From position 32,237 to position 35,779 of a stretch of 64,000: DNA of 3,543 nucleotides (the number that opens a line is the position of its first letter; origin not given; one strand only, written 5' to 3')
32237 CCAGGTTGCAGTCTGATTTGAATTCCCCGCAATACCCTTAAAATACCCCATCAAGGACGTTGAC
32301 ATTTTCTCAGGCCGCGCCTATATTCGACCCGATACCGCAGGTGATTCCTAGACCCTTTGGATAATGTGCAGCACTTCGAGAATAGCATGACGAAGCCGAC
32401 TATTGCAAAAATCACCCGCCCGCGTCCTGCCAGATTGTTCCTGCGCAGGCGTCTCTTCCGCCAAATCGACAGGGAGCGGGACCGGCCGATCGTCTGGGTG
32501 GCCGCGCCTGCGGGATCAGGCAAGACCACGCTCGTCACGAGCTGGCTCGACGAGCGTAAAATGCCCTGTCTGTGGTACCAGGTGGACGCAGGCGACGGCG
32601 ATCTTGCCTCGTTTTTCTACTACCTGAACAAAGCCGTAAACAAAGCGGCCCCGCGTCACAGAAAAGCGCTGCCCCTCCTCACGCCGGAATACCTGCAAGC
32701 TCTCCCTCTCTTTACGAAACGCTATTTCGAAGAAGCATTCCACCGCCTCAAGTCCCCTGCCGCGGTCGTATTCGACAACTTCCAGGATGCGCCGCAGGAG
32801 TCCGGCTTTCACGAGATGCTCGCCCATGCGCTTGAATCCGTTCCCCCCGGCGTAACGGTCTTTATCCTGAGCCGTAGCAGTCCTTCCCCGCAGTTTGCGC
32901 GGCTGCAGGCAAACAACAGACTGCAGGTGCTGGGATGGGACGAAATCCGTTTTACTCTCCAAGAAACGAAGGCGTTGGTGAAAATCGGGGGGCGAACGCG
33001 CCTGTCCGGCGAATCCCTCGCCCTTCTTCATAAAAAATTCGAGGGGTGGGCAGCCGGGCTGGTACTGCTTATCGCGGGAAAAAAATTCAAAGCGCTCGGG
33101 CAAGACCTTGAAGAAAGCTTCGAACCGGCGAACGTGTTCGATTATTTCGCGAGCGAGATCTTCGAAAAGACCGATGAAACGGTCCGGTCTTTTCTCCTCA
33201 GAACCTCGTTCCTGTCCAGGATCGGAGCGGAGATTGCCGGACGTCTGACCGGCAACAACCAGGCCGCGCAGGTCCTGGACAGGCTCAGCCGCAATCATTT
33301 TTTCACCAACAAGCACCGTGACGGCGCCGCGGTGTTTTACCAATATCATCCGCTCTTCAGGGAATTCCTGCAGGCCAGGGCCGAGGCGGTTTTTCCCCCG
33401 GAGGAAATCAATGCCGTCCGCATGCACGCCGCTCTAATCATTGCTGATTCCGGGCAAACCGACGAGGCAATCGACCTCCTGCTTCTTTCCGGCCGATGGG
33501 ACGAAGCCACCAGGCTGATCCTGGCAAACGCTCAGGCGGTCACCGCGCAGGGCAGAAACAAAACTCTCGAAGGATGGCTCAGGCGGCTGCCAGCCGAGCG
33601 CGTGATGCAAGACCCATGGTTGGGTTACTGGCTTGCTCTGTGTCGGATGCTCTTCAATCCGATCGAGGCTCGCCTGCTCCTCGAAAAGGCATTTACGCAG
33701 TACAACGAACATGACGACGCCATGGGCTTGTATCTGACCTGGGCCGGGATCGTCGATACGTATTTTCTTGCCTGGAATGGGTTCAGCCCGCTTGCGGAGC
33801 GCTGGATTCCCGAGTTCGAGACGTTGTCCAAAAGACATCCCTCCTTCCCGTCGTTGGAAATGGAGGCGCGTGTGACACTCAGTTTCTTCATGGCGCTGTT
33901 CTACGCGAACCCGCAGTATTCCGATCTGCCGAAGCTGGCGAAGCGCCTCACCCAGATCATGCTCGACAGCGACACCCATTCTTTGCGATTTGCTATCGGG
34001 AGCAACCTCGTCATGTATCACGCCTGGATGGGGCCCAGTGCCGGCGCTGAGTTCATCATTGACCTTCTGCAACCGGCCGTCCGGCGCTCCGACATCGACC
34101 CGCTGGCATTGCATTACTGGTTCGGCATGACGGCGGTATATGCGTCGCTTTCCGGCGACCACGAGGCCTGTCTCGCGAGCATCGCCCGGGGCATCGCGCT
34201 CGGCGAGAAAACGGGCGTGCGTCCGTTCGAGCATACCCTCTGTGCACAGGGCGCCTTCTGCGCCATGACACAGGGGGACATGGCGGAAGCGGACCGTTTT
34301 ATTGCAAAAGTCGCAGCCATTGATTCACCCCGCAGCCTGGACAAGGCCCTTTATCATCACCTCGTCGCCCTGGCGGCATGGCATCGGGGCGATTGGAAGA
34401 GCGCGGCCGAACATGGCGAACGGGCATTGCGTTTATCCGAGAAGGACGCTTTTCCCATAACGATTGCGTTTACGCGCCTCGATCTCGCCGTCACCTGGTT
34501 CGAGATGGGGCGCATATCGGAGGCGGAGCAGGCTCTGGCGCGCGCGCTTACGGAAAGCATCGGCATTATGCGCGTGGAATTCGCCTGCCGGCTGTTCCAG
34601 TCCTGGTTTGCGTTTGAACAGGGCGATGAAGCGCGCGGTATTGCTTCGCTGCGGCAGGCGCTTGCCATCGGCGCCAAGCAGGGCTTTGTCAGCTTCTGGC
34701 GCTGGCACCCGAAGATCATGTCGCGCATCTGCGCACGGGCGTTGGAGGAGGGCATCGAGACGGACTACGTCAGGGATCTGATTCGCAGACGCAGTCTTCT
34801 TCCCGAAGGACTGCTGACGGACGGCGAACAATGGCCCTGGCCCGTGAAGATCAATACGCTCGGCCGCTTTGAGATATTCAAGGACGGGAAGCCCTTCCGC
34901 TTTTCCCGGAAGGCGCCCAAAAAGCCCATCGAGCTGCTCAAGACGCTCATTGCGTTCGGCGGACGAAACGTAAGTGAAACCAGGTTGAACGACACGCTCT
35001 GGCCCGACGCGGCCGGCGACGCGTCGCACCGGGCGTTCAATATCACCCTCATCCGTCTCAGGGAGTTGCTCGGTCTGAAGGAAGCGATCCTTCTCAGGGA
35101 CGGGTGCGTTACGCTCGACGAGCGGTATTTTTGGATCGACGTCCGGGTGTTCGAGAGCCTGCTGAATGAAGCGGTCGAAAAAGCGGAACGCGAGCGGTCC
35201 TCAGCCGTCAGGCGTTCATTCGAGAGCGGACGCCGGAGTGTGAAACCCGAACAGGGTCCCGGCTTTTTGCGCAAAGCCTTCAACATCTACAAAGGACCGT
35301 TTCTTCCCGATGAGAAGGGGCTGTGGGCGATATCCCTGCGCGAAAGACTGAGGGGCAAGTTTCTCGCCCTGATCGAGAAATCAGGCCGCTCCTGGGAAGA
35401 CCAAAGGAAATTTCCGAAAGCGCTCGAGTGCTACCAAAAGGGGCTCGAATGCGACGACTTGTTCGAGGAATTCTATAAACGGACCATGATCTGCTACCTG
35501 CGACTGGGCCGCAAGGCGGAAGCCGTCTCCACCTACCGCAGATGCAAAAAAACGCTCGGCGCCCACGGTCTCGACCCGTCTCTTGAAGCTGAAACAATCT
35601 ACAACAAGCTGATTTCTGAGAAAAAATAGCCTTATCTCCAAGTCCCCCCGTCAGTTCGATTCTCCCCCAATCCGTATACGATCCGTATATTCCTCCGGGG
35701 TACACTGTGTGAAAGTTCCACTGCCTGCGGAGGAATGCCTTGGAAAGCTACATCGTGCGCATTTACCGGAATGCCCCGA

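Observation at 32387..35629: STAND ATPase with the SARP wHTH-BTAD module at the C-terminus instead of the N-terminus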

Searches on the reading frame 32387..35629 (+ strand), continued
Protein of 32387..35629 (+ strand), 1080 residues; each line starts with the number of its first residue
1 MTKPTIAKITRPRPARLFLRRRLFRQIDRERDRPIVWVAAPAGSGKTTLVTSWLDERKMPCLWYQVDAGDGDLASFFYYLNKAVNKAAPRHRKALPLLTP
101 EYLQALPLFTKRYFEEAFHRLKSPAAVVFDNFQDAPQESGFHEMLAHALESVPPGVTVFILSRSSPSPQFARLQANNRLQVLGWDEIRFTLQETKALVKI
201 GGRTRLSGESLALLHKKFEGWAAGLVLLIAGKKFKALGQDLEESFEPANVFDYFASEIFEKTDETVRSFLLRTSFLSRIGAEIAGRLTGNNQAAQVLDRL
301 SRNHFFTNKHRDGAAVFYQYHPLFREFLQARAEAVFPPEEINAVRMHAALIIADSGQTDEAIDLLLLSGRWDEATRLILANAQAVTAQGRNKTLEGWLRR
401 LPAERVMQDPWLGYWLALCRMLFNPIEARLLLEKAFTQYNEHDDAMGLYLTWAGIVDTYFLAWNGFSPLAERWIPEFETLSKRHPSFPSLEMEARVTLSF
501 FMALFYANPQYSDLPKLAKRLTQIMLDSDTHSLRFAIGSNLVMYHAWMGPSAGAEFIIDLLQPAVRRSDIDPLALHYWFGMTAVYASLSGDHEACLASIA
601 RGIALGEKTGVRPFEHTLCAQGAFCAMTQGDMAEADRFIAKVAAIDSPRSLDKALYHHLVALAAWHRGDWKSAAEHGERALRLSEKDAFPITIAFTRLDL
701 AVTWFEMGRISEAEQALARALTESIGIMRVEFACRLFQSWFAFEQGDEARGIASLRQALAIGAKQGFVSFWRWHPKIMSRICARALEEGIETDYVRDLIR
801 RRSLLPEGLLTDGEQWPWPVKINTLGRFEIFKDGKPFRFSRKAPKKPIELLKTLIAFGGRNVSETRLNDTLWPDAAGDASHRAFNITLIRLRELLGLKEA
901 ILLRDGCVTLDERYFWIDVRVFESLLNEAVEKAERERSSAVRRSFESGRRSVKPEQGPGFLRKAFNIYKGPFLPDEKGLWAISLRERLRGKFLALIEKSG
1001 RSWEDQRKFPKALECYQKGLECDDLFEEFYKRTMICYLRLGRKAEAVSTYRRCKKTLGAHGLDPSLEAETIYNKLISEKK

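Call 29: predict_structure(alignment_id=A1)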
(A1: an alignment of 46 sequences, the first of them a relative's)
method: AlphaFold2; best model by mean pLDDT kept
length: 1080 residues; sequences in the alignment: 46
mean_pLDDT: 87.9   pTM: 0.67
mean pLDDT of the five models: 87.9, 86.9, 84.7, 84.3, 84.1
residues with pLDDT >= 90: 630; 70-90: 362; 50-70: 57; < 50: 31
segments of 3 or more residues with pLDDT < 50: 231-245, 946-957
pLDDT, mean of each block of 10 residues (from residue 1): 66 77 90 91 86 90 91 90 89 84 86 93 93 88 93 93 92 91 88 81 62 72 61 45 49 74 88 91 90 89 83 84 87 88 91 88 92 94 87 93 93 95 92 97 96 96 93 96 95 95 95 95 94 93 94 95 87 92 95 96 93 91 95 97 92 96 97 98 96 96 97 98 94 97 95 98 95 92 93 94 80 79 91 85 84 90 92 88 94 89 92 89 85 72 51 49 83 75 85 88 88 90 88 92 90 89 87 73
secondary structure, 60 per line:
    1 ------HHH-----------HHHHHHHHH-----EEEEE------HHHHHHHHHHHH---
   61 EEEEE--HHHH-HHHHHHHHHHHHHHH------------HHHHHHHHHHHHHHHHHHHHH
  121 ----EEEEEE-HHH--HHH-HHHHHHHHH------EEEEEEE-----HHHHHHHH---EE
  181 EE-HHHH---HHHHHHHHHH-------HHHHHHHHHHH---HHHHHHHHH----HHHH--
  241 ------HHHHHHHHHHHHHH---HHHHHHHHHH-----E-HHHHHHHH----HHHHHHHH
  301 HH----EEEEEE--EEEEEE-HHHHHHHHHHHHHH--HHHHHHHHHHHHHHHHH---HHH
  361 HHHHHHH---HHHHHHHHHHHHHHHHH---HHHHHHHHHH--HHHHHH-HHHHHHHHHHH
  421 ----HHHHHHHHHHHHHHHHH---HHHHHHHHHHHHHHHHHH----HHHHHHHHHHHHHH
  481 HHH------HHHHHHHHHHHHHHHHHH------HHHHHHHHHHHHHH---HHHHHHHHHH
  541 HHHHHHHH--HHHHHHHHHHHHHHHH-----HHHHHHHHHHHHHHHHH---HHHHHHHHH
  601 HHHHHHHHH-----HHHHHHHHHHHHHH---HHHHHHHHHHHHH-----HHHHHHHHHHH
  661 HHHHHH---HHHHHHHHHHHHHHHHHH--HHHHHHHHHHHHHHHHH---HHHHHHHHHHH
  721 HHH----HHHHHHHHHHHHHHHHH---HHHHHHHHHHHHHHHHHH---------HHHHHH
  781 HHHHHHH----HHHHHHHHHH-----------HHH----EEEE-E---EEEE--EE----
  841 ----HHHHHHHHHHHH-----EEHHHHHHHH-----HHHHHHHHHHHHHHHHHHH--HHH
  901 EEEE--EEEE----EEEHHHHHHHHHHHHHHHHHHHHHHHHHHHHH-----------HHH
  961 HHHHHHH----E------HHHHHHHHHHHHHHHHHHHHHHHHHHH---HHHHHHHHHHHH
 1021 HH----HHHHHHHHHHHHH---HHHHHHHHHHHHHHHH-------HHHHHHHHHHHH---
elements in order (helices of 4 or more, strands of 3 or more residues): H21-29 E35-39 H46-57 E61-65 H68-71 H73-87 H100-120 E125-130 H141-149 E156-162 H168-175 E179-182 H184-187 H191-200 H208-218 H222-230 H235-238 H247-260 H264-273 H281-288 H293-302 E307-312 E315-320 H322-335 H338-354 H358-367 H371-387 H391-400 H403-408 H410-420 H425-441 H445-462 H467-483 H490-507 H514-527 H531-548 H551-566 H572-588 H592-609 H615-628 H632-644 H650-666 H670-687 H690-706 H710-723 H728-744 H748-765 H775-787 H792-801 E820-823 E829-832 H845-856 H864-871 H877-895 E901-904 E907-910 E915-917 H918-946 H958-967 H979-1005 H1009-1022 H1027-1039 H1043-1058 H1066-1077

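Call 32: fold_search(model_id=the predicted structure, library=pdb)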
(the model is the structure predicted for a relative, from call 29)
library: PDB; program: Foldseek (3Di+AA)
matches with E <= 10: 1695; with E <= 0.001: 216
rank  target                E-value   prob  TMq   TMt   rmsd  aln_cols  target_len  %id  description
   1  8bob_C                8.1e-15  1.00  0.22  0.51  11.8       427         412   23  Structural basis for negative regulation of the maltose system (released 2023-10-18)
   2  6mfv_A                1.2e-12  1.00  0.23  0.34  19.0       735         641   15  Crystal structure of the Signal Transduction ATPase with Numerous Domains (STAND) protein with a tetratricopeptide rep (released 2019-02-20)
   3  8fgw_D                1.2e-08  1.00  0.26  0.22  33.6      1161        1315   13  Human IFT-A complex structures provide molecular insights into ciliary transport (released 2023-02-22)
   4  8hmd_C                1.7e-08  1.00  0.23  0.19  29.9      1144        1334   11  base module state 2 of Tetrahymena IFT-A (released 2023-06-14)
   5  8bbg_D                3.9e-08  1.00  0.20  0.17  27.5      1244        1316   11  Structure of the IFT-A complex; anterograde IFT-A train model (released 2022-12-21)
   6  9hvq_Q                7.5e-08  1.00  0.17  0.19  24.0       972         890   12  Structure of the transcribing Pol II-DSIF-PAF-SPT6-RECQL5 complex (released 2025-07-16)
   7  7qdz_B                2.9e-07  1.00  0.16  0.15  29.7      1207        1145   11  80S-bound human SKI complex in the closed state (released 2022-02-09)
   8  4buj_F                3.3e-07  1.00  0.15  0.13  27.9      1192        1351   10  Crystal structure of the S. cerevisiae Ski2-3-8 complex (released 2013-08-28)
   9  9rtt_Q                3.4e-07  1.00  0.16  0.19  25.4       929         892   11  Activated Elongation Complex with IWS1 and ELOF1 (released 2025-09-03)
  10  7dkh_A                5.0e-07  1.00  0.24  0.27  21.3       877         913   12  Crystal structure of the Ctr9/Paf1/Cdc73/Rtf1 quaternary complex (released 2021-11-24)
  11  7qdr_B                1.2e-06  1.00  0.21  0.20  30.8      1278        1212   12  Apo human SKI complex in the closed state (released 2022-02-02)
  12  5g04_O                1.3e-06  1.00  0.32  0.48  20.6       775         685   13  Structure of the human APC-Cdc20-Hsl1 complex (released 2016-05-25)
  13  7xn7_q                1.3e-06  1.00  0.25  0.28  22.1       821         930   13  RNA polymerase II elongation complex containing Spt4/5, Elf1, Spt6, Spn1 and Paf1C (released 2022-09-07)
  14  6q6g_O                1.4e-06  1.00  0.29  0.43  21.1       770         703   12  Cryo-EM structure of the APC/C-Cdc20-Cdk2-cyclinA2-Cks2 complex, the D1 box class (released 2019-09-11)
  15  6af0_A                1.4e-06  1.00  0.19  0.22  27.8      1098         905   12  Structure of Ctr9, Paf1 and Cdc73 ternary complex from Myceliophthora thermophila (released 2018-09-19)
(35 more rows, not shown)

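Call 33: find_encoding_contigs(protein=P0104, flank=10000, max_places=2)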
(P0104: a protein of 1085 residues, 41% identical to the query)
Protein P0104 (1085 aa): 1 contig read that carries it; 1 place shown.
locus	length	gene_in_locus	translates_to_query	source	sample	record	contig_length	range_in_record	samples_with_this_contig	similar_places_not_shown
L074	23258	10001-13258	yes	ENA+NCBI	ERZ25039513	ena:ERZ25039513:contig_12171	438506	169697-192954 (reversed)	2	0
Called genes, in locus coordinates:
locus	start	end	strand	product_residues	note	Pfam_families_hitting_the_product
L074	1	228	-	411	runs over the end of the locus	PF03349:Toluene_X, PF13505:OMP_b-brl (faint)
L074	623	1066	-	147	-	PF03704:BTAD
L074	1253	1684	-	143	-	-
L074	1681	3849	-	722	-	PF13191:AAA_16 (faint), PF25873:WHD_MalT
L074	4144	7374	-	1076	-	PF13191:AAA_16 (faint), PF25873:WHD_MalT, PF00515:TPR_1 (faint), PF07719:TPR_2 (faint), PF13181:TPR_8 (faint), PF13374:TPR_10 (faint), PF13428:TPR_14 (faint), PF03704:BTAD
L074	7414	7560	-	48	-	-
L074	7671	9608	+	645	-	PF00330:Aconitase, PF28406:AcnX_3rd (weak), PF00694:Aconitase_C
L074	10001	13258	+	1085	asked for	PF13191:AAA_16 (weak), PF24883:NPHP3_N (weak), PF25873:WHD_MalT, PF14559:TPR_19 (faint), PF13181:TPR_8 (faint), PF03704:BTAD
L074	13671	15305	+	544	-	PF17164:DUF5122, PF24253:DUF7454 (faint), PF17164:DUF5122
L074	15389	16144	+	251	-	-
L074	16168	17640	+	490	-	PF13519:VWA_2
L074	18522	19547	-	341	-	PF01087:GalP_UDP_transf, PF16268:DUF4921 (faint), PF01230:HIT (faint), PF16285:DUF4931_N (weak), PF02744:GalP_UDP_tr_C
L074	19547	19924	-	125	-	PF00072:Response_reg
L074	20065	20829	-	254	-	PF03309:Pan_kinase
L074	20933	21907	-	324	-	PF08279:HTH_11, PF13412:HTH_24 (weak), PF03099:BPL_LplA_LipB, PF16917:BPL_LplA_LipB_2 (weak)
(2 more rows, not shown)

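Call 34: find_encoding_contigs(protein=P0008, flank=10000, max_places=2)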
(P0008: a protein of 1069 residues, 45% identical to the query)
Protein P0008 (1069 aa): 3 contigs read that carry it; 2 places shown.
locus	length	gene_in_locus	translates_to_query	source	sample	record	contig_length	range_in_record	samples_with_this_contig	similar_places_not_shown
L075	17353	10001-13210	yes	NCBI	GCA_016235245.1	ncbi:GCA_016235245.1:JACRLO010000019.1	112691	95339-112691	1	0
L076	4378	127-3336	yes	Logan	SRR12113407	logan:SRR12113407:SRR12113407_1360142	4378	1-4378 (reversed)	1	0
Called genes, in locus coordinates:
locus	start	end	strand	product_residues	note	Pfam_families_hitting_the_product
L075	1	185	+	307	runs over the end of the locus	PF00493:MCM (weak), PF20030:bpMoxR (weak), PF00004:AAA (weak), PF07726:AAA_3, PF07728:AAA_5, PF17863:AAA_lid_2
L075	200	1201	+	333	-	PF01882:DUF58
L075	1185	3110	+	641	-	PF11992:TgpA_N, PF01841:Transglut_core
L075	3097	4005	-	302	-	PF08867:FRG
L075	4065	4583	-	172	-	-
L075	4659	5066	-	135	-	PF13470:PIN_3 (weak)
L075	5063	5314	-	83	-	PF04014:MazE_antitoxin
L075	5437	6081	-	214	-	PF01135:PCMT, PF13649:Methyltransf_25 (weak)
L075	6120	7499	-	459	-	PF00890:FAD_binding_2 (faint), PF01134:GIDA (faint), PF03486:HI0933_like (faint), PF05834:Lycopene_cycl (faint), PF07992:Pyr_redox_2 (faint), PF21688:FAD-depend_C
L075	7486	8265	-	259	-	PF01975:SurE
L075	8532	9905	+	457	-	PF00072:Response_reg, PF00158:Sigma54_activat, PF14532:Sigma54_activ_2, PF25601:AAA_lid_14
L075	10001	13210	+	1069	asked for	PF25873:WHD_MalT, PF07719:TPR_2 (faint), PF13176:TPR_7 (faint), PF13424:TPR_12 (faint), PF00515:TPR_1 (faint), PF13428:TPR_14 (faint), PF03704:BTAD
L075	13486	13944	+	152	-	PF00072:Response_reg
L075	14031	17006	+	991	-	PF24684:Vgb_lyase, PF07494:Reg_prop (faint), PF08450:SGL (faint), PF23500:DUF7133 (faint), PF24684:Vgb_lyase, PF16640:Big_3_5, PF22544:HYDIN_VesB_CFA65-like_Ig (weak)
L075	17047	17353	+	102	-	?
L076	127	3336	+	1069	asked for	PF25873:WHD_MalT, PF07719:TPR_2 (faint), PF13176:TPR_7 (faint), PF13424:TPR_12 (faint), PF00515:TPR_1 (faint), PF13428:TPR_14 (faint), PF03704:BTAD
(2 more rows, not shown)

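Call 53: find_encoding_contigs(protein=P0058, flank=10000, max_places=2)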
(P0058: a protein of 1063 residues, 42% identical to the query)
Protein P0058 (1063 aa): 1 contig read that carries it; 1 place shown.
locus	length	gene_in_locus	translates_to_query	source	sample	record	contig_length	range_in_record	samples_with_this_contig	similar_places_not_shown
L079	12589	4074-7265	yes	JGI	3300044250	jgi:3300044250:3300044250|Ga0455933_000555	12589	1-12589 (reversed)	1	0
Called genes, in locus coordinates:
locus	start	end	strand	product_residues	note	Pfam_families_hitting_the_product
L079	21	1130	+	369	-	-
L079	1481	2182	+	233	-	PF00072:Response_reg, PF07238:PilZ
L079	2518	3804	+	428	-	PF13505:OMP_b-brl (faint), PF03349:Toluene_X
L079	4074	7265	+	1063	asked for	PF13191:AAA_16 (faint), PF07719:TPR_2 (faint), PF25873:WHD_MalT, PF03704:BTAD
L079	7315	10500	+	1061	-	PF13191:AAA_16 (weak), PF25873:WHD_MalT, PF03704:BTAD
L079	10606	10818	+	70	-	-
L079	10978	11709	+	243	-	PF00027:cNMP_binding, PF13545:HTH_Crp_2, PF00325:Crp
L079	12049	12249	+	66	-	-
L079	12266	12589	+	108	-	?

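Call 54: find_encoding_contigs(protein=P0036, flank=10000, max_places=2)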
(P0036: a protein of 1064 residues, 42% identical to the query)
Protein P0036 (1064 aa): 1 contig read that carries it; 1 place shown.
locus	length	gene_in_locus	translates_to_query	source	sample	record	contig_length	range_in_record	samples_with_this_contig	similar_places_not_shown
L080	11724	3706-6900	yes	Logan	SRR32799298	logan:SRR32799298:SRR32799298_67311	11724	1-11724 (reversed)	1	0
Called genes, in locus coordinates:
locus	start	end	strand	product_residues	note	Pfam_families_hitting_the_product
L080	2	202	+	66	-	?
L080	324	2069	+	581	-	-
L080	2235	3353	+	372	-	PF01950:FBPase_3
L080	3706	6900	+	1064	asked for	PF13191:AAA_16 (faint), PF25873:WHD_MalT, PF03704:BTAD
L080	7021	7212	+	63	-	-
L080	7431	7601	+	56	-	-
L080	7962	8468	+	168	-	PF00581:Rhodanese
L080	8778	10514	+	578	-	PF00633:HHH (faint), PF14716:HHH_8, PF14520:HHH_5, PF14791:DNA_pol_B_thumb, PF02811:PHP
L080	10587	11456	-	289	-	-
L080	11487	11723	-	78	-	?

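Call 73: search_protein_families(library=padloc, proteins=[window:32387-35629:+], max_evalue=0.01)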
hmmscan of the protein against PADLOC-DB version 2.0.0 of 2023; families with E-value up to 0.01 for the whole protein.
window:32387-35629:+ (1080 aa): 2 families
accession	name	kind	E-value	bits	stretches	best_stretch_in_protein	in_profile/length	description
PDLC01171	TPR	-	0.00013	19.1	1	820-917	380-472/504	TPR repeats containing protein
PDLC01092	C3a198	-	0.0028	14.7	1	819-917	400-493/523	TPR protein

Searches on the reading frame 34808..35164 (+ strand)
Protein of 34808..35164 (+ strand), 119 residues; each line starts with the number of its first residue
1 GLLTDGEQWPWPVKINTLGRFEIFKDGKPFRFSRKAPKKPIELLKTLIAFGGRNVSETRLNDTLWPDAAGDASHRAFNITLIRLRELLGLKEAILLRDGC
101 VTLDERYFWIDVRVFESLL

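Call 88: search_solved_structures(query=A6, max_evalue=0.01, show_alignments=3)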
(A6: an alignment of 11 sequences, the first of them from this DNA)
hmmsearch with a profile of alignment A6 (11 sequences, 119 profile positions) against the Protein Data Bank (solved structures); distinct sequences matched with E-value up to 0.01: 1.
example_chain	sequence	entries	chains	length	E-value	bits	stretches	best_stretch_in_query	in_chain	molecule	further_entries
7lz9_A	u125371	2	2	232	0.0088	19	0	37-95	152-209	Putative two-component system response regulator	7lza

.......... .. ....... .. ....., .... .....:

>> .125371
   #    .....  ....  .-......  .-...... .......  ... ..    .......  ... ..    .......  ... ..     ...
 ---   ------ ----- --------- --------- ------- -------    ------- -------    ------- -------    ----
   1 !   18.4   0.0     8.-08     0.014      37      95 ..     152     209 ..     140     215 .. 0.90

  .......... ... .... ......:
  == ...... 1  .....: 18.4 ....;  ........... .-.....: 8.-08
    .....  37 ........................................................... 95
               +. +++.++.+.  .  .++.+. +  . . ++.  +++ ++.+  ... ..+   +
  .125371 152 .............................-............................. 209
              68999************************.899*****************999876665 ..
